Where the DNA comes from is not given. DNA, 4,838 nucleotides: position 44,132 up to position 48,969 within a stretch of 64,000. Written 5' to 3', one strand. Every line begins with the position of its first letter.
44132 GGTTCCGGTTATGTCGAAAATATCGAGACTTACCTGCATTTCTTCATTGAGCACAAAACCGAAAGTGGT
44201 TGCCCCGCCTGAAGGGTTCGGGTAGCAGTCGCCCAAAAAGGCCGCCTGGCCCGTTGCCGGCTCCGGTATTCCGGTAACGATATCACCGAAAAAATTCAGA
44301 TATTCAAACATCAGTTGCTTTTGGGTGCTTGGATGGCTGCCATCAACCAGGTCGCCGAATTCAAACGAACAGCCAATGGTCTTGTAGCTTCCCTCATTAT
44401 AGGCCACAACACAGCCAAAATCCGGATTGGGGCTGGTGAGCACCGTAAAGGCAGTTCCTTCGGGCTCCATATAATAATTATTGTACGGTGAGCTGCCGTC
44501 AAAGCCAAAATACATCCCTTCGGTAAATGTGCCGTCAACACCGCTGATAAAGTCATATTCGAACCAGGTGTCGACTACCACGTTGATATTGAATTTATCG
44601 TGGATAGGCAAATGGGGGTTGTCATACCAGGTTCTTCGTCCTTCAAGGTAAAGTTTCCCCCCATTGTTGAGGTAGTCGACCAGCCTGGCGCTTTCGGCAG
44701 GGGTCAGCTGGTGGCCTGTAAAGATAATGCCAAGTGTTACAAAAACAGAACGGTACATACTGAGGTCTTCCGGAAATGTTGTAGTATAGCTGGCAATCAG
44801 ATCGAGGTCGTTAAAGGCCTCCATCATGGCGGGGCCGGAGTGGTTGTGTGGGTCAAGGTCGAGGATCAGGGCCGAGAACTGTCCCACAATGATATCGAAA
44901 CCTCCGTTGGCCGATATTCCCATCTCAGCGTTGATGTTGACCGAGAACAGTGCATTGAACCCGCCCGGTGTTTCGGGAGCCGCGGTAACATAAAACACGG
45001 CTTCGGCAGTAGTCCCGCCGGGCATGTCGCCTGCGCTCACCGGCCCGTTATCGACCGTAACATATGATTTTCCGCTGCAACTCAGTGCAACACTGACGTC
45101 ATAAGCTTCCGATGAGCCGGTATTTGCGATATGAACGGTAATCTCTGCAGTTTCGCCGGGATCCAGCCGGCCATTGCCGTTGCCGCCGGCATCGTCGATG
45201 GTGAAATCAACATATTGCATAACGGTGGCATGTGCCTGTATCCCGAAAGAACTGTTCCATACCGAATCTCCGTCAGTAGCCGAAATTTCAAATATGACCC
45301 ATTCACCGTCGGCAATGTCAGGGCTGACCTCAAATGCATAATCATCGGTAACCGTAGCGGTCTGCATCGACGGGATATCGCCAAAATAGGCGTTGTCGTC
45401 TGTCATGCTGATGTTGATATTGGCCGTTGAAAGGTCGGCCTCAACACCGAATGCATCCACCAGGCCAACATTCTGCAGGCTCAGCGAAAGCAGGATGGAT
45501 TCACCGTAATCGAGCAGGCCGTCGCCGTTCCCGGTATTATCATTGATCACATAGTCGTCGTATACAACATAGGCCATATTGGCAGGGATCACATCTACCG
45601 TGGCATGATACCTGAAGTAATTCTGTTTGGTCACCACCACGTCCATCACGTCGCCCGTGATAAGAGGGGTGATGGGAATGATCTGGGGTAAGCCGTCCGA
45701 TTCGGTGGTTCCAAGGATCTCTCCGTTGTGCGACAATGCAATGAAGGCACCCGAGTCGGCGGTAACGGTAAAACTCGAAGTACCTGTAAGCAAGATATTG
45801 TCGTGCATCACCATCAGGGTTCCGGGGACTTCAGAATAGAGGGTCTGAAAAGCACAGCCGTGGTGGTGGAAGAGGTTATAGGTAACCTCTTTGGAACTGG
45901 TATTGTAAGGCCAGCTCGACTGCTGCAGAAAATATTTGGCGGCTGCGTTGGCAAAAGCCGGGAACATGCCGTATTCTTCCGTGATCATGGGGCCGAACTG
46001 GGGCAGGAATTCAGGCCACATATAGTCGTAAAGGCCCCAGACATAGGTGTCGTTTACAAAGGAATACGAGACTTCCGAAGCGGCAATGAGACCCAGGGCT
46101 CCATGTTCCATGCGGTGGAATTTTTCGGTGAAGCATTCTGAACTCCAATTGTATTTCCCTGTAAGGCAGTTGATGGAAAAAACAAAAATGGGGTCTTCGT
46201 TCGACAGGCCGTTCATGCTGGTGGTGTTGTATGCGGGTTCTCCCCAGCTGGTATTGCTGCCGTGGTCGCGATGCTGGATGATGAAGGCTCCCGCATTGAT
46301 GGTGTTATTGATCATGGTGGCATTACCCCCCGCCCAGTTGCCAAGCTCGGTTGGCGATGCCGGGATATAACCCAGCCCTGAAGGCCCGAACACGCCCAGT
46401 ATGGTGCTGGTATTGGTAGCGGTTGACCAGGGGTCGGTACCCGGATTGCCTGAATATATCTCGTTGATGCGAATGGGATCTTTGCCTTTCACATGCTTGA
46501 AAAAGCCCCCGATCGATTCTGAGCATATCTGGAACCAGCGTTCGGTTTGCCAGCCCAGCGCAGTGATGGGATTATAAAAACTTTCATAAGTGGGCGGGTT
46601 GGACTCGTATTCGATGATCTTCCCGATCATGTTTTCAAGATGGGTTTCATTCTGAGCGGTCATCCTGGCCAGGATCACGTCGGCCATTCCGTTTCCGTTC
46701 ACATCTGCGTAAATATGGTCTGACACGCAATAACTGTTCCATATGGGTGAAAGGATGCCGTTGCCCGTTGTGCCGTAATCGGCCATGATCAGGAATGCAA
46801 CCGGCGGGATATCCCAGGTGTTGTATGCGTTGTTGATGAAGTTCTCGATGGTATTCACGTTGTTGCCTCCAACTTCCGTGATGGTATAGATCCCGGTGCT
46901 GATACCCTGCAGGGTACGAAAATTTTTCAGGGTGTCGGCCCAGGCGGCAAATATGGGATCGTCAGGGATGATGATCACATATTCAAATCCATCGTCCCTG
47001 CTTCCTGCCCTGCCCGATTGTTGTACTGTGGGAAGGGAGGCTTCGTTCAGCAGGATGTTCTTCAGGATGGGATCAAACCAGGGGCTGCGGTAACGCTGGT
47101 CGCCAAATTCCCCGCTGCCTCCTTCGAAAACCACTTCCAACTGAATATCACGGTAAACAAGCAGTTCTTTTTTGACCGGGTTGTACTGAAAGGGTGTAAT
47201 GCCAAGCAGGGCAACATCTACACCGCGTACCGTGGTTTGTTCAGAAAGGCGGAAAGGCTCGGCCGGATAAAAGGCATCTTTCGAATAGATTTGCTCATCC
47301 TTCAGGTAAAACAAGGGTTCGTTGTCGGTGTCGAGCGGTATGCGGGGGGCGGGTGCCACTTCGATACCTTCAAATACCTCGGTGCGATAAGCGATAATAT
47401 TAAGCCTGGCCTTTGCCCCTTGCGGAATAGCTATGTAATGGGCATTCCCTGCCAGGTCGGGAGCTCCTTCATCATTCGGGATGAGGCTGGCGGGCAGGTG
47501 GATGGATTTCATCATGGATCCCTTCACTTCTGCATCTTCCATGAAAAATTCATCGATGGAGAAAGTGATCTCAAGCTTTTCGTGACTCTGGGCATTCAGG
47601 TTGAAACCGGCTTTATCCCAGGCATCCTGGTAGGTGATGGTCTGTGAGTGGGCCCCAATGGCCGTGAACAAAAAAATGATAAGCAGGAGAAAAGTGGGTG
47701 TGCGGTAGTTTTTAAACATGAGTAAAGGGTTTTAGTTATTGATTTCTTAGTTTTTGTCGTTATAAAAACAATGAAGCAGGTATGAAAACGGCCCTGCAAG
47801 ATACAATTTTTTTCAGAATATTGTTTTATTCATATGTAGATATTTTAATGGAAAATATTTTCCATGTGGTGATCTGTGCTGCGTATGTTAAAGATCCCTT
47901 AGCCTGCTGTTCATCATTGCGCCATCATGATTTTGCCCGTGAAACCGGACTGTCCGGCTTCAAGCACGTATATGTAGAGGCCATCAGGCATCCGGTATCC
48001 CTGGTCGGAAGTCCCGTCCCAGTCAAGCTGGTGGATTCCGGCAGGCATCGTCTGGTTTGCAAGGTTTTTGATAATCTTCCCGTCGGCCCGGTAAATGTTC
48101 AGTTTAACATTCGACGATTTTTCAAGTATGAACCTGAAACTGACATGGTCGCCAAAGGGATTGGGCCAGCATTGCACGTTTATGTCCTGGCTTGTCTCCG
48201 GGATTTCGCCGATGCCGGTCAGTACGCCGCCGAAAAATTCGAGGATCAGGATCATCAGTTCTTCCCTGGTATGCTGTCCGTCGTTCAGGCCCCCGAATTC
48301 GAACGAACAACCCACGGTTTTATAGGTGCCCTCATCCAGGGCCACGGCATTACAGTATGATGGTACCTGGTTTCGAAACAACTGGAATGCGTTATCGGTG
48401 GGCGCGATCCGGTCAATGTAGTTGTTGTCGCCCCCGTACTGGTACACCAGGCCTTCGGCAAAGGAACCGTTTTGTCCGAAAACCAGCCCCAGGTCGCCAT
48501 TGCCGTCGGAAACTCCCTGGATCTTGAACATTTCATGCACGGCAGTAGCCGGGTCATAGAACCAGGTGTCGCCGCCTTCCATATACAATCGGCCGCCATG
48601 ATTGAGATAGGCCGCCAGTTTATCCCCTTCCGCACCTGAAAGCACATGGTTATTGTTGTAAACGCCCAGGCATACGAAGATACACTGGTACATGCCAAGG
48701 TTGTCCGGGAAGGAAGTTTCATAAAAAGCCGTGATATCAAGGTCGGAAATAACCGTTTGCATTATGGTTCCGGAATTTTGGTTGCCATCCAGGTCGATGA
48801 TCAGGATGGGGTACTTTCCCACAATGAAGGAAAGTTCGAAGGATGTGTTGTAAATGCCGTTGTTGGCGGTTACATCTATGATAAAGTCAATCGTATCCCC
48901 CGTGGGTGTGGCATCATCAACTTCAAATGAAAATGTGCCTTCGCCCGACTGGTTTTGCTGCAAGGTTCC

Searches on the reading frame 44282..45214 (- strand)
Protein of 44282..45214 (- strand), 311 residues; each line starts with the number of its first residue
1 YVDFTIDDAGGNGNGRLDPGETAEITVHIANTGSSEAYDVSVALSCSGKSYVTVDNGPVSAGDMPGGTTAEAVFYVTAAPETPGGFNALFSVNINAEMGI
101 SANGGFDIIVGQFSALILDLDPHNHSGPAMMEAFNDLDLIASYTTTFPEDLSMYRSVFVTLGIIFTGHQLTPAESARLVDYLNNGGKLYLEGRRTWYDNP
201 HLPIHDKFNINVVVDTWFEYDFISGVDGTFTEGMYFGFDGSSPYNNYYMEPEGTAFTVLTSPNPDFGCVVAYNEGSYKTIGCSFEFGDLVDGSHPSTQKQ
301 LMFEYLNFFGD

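Call 58: predict_structure(alignment_id=A6)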
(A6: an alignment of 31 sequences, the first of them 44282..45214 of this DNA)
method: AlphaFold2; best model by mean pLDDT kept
length: 311 residues; sequences in the alignment: 31
mean_pLDDT: 90.6   pTM: 0.81
mean pLDDT of the five models: 90.6, 90.4, 89.8, 89.2, 88.2
residues with pLDDT >= 90: 211; 70-90: 83; 50-70: 17; < 50: 0
segments of 3 or more residues with pLDDT < 50: none
pLDDT, mean of each block of 10 residues (from residue 1): 66 75 90 90 89 93 94 92 84 90 86 91 93 93 93 94 83 98 97 88 98 89 96 91 83 98 91 97 94 96 97 84
secondary structure, 60 per line:
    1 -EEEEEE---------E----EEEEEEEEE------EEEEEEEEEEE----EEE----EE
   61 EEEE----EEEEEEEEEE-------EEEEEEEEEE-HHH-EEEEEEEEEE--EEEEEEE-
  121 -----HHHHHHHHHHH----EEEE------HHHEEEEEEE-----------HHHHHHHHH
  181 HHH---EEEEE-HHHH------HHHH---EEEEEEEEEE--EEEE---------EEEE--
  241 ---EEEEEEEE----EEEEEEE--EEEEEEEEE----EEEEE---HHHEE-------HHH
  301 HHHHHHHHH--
elements in order: E2-7 E22-30 E37-47 E52-54 E59-64 E69-78 E86-95 E101-110 E113-119 H126-136 E141-144 E154-160 H172-183 E187-191 H193-196 H203-206 E210-219 E222-225 E235-238 E244-251 E256-262 E265-273 E278-282 H298-309
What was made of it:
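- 44282..44881 (-): Module copy 2 (W2), a subtype that lacks the acidic set (EGRRTW instead of EGGDTW). It lies in C25 peptidase ORF 43973-47719 and is followed directly by the T9SS sorting domain. Folds the same way in the cassette model (call 58).
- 44882..45214 (-): CARDB-like beta-sandwich (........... motif) joined to copy 2 by a two-residue linker. The cassette model has pLDDT 90.6 and pTM 0.81, with sandwich strand 101-110 running into module strand 113-119 (call 58).
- On CARDB (the upstream partner domain): It is modelled as a beta-sandwich (call 58).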

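Call 62: fold_search(model_id=the predicted structure, library=pdb)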
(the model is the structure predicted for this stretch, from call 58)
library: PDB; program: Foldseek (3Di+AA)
matches with E <= 10: 1713; with E <= 0.001: 187
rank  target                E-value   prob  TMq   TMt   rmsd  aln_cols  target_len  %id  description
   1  8k2f                  3.1e-07  1.00  0.21  0.14  16.2       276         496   11  Crystal structure of Group 1 oligosaccharide-releasing beta-N-acetylgalactosaminidase NgaCa from Cohnella abietis, apo 1 (released 2024-04-24)
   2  3vmp                  3.7e-07  1.00  0.31  0.19  10.4       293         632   13  Crystal structure of dextranase from Streptococcus mutans in complex with 4,5-epoxypentyl alpha-D-glucopyranoside (released 2012-02-15)
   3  3vmn                  8.7e-07  1.00  0.33  0.20  10.6       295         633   14  Crystal structure of dextranase from Streptococcus mutans (released 2012-02-15)
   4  8k2g_A                1.4e-06  1.00  0.24  0.16  16.0       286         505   11  Crystal structure of Group 1 Oligosaccharide-releasing beta-N-acetylgalactosaminidase NgaCa from Cohnella abietis, apo (released 2024-04-24)
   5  3vmo_A                1.7e-06  1.00  0.30  0.18  10.6       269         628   12  Crystal structure of dextranase from Streptococcus mutans in complex with isomaltotriose (released 2012-02-15)
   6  5cl2_A                4.9e-06  1.00  0.26  0.31   9.6       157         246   19  Crystal structure of Spo0M, sporulation control protein, from Bacillus subtilis. (released 2015-12-16)
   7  5cl2_B                8.6e-06  1.00  0.26  0.32   9.4       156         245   19  Crystal structure of Spo0M, sporulation control protein, from Bacillus subtilis. (released 2015-12-16)
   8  7e1y_A                9.1e-06  1.00  0.26  0.16   3.0       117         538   19  Staphylothermus marinus amylopullulanase -SmApu (released 2022-02-09)
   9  5fqg_A                1.0e-05  1.00  0.22  0.13  15.9       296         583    9  The details of glycolipid glycan hydrolysis by the structural analysis of a family 123 glycoside hydrolase from Clostr (released 2016-03-30)
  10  5fqe_A                1.1e-05  1.00  0.25  0.14  15.4       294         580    8  The details of glycolipid glycan hydrolysis by the structural analysis of a family 123 glycoside hydrolase from Clostr (released 2016-03-30)
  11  7lr3_D                1.2e-05  1.00  0.27  0.70   2.8       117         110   14  Complex of Fab 2/6.14 with domain 3 of P. berghei HAP2 (released 2021-12-15)
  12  8btk_TB               1.2e-05  1.00  0.26  0.46   4.6       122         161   16  Structure of the TRAP complex with the Sec translocon and a translating ribosome (released 2023-05-24)
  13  3wnn_A                1.2e-05  1.00  0.28  0.15  11.9       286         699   12  D308A mutant of Bacillus circulans T-3040 cycloisomaltooligosaccharide glucanotransferase complexed with isomaltooctao (released 2014-02-05)
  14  7sqc_2A               1.3e-05  1.00  0.23  0.12  16.1       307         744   11  Ciliary C1 central pair apparatus isolated from Chlamydomonas reinhardtii (released 2022-04-13)
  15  8b5l_v                1.5e-05  1.00  0.28  0.50   3.6       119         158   17  Cryo-EM structure of ribosome-Sec61-TRAP (TRanslocon Associated Protein) translocon complex (released 2023-03-01)
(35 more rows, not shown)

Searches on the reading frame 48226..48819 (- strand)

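Call 13: search_protein_families(library=pfam, proteins=[window:48226-48819:-], max_evalue=10)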
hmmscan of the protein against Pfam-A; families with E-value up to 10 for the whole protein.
window:48226-48819:- (198 aa): 2 families
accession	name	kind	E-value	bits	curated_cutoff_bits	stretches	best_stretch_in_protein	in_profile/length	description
PF17772.7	zf-MYST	-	0.24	11.5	28.8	1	21-50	6-35/55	MYST family zinc finger domain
PF07012.17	Curlin_rpt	-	0.73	10.3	20.7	0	116-133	10-27/34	Curlin associated repeat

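Call 14: search_protein_families(library=ncbifam, proteins=[window:48226-48819:-], max_evalue=10)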
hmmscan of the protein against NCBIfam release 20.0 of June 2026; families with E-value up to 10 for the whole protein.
window:48226-48819:- (198 aa): 0 families
